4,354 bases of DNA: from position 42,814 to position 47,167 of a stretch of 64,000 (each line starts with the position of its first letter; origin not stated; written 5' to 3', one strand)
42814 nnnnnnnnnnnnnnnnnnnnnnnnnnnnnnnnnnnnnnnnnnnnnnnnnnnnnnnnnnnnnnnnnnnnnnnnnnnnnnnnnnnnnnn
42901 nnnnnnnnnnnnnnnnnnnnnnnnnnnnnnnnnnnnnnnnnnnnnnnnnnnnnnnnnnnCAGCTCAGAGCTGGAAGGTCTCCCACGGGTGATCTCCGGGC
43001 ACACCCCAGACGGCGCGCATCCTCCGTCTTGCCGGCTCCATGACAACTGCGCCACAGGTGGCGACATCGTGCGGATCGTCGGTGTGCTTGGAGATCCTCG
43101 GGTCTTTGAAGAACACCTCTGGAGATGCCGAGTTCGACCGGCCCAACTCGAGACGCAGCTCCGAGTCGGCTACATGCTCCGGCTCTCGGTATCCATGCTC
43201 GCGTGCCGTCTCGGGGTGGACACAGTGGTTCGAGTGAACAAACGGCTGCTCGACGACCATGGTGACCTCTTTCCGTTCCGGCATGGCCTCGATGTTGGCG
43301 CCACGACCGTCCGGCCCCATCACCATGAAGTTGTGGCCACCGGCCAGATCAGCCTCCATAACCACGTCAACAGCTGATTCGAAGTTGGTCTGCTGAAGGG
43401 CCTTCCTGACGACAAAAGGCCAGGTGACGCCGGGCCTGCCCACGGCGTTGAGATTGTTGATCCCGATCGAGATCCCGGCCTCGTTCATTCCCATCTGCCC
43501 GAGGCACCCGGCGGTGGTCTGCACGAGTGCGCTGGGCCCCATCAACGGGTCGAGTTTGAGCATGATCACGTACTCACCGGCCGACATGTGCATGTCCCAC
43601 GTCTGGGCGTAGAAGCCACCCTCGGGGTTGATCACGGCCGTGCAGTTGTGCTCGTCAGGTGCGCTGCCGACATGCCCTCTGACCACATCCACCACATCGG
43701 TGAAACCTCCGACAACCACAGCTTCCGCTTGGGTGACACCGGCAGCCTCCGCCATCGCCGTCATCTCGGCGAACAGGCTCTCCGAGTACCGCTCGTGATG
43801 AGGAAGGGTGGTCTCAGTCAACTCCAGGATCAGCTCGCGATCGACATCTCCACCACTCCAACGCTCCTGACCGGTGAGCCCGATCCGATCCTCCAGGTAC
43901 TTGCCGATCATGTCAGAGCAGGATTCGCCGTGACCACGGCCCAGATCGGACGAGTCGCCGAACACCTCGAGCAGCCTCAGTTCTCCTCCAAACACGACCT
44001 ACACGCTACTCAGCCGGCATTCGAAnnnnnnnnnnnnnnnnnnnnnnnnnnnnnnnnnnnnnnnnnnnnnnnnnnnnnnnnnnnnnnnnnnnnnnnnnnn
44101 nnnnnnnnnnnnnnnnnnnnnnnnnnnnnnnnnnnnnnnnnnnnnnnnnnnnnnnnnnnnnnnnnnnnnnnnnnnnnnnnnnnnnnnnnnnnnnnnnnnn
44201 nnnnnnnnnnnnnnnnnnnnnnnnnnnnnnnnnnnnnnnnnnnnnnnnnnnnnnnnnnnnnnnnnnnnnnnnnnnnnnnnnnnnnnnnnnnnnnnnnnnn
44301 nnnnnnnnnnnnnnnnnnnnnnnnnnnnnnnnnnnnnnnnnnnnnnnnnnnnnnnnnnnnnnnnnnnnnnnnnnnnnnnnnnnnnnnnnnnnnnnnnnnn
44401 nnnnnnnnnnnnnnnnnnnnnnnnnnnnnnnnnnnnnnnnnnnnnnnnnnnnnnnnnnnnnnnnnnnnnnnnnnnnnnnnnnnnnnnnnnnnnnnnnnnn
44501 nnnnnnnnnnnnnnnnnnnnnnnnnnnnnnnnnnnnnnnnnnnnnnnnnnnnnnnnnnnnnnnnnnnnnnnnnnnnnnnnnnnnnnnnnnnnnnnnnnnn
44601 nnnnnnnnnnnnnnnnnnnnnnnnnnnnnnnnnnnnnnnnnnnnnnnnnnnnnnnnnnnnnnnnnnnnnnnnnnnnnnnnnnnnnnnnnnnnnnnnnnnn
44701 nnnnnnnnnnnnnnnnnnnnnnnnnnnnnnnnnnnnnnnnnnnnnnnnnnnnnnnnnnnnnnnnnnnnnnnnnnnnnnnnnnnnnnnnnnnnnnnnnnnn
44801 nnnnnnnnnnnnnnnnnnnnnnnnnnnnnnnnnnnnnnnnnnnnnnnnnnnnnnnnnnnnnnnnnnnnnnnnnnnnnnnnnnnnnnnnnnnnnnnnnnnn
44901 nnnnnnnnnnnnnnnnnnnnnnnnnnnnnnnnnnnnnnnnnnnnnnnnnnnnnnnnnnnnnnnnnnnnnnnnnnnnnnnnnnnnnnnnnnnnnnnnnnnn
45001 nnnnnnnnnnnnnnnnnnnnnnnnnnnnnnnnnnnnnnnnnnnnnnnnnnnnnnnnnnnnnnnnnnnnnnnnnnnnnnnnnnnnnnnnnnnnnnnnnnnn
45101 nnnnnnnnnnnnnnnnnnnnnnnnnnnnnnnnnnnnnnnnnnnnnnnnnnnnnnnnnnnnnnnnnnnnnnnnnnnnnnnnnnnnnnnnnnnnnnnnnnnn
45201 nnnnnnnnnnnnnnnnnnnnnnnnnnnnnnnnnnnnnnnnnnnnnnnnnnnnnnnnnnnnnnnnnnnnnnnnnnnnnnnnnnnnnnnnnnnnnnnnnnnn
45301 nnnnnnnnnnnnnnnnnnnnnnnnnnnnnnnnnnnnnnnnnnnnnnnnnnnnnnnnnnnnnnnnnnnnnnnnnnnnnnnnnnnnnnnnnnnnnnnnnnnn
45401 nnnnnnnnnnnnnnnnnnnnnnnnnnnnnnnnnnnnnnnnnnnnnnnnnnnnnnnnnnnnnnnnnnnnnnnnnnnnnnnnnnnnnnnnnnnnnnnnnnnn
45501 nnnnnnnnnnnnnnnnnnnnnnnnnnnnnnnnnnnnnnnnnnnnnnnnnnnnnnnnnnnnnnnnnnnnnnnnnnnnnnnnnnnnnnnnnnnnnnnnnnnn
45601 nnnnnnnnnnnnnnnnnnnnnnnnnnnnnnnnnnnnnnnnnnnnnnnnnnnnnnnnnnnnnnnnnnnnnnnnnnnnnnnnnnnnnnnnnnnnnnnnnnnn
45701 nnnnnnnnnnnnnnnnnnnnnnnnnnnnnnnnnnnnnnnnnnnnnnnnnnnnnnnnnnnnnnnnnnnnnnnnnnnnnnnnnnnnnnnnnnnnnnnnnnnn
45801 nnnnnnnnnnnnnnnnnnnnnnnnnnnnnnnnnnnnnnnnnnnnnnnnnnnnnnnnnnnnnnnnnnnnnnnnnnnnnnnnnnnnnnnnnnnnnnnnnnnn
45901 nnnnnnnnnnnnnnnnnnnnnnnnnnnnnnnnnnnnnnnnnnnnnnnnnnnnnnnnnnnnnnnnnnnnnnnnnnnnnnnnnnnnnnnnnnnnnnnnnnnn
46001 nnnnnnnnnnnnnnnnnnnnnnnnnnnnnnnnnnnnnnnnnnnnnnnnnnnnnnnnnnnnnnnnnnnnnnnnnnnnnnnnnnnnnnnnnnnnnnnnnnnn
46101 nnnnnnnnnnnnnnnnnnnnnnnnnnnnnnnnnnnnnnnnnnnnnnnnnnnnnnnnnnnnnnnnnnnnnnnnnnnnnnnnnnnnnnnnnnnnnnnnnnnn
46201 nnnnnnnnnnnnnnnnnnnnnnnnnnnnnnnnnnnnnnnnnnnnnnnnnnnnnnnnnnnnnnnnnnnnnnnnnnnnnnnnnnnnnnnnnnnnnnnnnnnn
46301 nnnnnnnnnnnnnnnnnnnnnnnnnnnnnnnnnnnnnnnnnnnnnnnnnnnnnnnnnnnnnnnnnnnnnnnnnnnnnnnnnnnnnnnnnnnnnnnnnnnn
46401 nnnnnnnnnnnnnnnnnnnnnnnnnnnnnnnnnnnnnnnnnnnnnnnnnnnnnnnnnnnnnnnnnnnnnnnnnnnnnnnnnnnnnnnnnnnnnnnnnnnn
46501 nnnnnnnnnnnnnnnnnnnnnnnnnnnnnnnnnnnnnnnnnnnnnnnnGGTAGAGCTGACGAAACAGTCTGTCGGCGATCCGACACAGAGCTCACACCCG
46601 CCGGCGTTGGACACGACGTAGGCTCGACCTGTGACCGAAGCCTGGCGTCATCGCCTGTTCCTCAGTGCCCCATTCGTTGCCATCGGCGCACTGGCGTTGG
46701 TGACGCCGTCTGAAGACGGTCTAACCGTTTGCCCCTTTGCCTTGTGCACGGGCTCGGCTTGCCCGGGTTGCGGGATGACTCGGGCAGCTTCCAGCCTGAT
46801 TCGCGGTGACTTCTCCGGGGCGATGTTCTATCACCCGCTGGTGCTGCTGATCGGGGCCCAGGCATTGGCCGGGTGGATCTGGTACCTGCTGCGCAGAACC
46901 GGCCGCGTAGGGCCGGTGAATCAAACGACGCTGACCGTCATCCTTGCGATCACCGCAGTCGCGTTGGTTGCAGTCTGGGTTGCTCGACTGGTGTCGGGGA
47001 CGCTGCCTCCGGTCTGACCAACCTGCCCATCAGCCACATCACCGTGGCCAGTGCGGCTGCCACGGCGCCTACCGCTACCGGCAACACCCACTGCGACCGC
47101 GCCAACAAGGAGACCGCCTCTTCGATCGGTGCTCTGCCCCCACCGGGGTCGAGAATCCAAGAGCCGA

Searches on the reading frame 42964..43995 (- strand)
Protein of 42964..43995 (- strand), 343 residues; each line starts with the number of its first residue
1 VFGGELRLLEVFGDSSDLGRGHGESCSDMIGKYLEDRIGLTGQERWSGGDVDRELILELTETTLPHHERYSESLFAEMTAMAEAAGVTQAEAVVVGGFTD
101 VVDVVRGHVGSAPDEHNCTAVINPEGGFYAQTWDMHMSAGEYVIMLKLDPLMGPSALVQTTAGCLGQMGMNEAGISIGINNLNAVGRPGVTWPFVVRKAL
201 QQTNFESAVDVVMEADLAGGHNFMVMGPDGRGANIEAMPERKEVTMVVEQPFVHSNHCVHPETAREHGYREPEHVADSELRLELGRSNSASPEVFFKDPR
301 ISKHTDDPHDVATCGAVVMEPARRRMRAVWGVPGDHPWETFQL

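Call 73: search_protein_families(library=pfam, proteins=[window:42964-43995:-])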
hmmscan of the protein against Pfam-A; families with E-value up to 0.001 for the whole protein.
window:42964-43995:- (343 aa): 1 family
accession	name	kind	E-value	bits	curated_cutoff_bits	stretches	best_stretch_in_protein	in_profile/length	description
PF03417.21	AAT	-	5.5e-12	46.3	23.2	1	124-268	4-151/225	Acyl-coenzyme A:6-aminopenicillanic acid acyl-transferase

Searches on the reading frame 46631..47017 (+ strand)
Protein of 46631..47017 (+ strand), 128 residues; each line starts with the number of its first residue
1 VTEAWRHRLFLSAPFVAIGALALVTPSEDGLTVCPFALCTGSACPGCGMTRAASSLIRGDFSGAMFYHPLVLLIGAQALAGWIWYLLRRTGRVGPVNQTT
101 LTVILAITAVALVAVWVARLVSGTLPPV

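Call 73: search_protein_families(library=pfam, proteins=[window:46631-47017:+])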
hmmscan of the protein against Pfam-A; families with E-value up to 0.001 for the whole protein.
window:46631-47017:+ (128 aa): 1 family
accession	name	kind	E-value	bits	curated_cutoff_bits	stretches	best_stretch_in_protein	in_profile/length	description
PF10825.13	DUF2752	-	2.7e-15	56.6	27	1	34-76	1-43/49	Protein of unknown function (DUF2752)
